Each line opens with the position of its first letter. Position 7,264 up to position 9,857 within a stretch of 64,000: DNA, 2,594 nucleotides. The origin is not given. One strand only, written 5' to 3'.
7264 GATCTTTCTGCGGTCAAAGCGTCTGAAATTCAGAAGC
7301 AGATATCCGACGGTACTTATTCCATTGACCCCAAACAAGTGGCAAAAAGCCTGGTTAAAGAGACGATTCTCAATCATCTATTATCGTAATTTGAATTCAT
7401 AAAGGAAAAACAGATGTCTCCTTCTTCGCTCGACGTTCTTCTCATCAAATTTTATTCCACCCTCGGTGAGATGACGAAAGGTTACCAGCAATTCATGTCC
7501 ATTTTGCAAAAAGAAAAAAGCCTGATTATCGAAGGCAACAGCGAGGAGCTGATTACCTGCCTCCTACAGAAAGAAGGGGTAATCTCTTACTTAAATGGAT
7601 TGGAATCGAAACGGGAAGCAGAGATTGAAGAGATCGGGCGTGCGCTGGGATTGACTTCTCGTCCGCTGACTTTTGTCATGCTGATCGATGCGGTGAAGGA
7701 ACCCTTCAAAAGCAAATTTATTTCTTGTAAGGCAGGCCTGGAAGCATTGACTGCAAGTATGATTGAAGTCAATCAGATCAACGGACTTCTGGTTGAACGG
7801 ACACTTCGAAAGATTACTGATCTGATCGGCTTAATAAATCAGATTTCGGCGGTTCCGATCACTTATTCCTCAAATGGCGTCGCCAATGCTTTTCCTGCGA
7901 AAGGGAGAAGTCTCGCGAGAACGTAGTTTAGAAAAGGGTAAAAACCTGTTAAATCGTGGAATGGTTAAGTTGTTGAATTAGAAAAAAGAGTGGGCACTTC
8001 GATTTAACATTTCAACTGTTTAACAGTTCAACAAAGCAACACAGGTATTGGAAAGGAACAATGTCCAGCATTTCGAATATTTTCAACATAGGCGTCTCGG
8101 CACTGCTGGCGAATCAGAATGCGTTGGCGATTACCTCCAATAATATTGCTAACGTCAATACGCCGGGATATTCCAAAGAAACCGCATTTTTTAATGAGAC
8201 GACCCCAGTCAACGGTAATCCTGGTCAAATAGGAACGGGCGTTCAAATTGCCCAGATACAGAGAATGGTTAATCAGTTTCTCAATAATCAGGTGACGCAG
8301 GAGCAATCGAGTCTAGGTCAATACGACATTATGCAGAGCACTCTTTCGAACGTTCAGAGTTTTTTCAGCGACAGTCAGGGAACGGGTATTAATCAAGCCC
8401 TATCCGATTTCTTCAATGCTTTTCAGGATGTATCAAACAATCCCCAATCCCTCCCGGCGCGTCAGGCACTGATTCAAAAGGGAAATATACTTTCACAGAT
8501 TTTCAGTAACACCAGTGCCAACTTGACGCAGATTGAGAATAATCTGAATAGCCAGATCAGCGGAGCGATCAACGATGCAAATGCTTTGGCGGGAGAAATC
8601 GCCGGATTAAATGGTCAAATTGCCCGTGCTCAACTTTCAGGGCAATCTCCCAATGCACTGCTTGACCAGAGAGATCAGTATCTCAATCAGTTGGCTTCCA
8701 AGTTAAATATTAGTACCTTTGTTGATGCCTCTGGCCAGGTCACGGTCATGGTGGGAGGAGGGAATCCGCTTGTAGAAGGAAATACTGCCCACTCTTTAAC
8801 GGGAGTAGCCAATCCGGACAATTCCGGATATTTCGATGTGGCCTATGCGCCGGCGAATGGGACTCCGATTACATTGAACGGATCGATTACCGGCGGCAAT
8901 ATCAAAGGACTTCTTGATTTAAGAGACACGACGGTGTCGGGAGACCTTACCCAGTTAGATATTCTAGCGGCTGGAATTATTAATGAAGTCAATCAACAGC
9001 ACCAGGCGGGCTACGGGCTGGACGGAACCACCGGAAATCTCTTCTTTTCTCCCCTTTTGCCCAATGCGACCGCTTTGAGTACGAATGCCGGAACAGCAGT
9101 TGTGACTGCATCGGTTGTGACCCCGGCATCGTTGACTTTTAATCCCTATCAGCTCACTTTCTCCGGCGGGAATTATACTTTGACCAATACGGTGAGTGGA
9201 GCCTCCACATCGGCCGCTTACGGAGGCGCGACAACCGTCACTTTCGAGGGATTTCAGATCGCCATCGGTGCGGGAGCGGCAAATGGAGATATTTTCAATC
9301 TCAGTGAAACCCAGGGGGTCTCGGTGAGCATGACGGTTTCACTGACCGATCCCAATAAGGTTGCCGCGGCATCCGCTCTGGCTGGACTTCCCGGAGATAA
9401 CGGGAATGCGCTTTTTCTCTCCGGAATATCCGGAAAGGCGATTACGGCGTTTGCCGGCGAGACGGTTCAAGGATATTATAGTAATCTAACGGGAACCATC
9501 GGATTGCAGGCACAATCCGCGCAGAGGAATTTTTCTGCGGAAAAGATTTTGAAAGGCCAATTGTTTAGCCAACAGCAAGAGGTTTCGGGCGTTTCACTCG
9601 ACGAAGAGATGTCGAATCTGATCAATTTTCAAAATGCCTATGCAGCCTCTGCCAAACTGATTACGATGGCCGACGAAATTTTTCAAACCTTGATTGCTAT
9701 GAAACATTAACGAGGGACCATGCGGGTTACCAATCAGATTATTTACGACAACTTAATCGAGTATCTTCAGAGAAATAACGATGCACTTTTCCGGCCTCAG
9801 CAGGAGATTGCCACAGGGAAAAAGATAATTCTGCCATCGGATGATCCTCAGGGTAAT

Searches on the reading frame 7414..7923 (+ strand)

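Call 7: search_protein_families(library=pfam, proteins=[window:7414-7923:+], max_evalue=0.001)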
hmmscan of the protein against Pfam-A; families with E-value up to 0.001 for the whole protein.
window:7414-7923:+ (170 aa): 1 family
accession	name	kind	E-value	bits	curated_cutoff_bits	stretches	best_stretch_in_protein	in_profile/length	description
PF05130.17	FlgN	-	2.2e-14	54.6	30.5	1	15-157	8-145/147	FlgN protein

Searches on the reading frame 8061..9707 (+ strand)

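Call 7: search_protein_families(library=pfam, proteins=[window:8061-9707:+], max_evalue=0.001)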
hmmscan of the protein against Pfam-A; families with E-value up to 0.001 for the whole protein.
window:8061-9707:+ (549 aa): 4 families
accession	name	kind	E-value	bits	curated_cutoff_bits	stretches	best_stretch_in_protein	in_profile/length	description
PF22638.1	FlgK_D1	-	2.5e-66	224.1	28.6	1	95-329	1-233/233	Flagellar hook-associated protein FlgK helical domain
PF06429.18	Flg_bbr_C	-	2.3e-12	46.7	23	1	506-546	5-45/46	Flagellar basal body rod FlgEFG protein C-terminal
PF00460.25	Flg_bb_rod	-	1.6e-09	37.9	20.7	1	8-37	1-30/31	Flagella basal body rod protein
PF21158.3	flgK_1st_1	-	3e-06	27.6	24.2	1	340-414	4-79/81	Flagellar hook-associated protein 1, D2-like domain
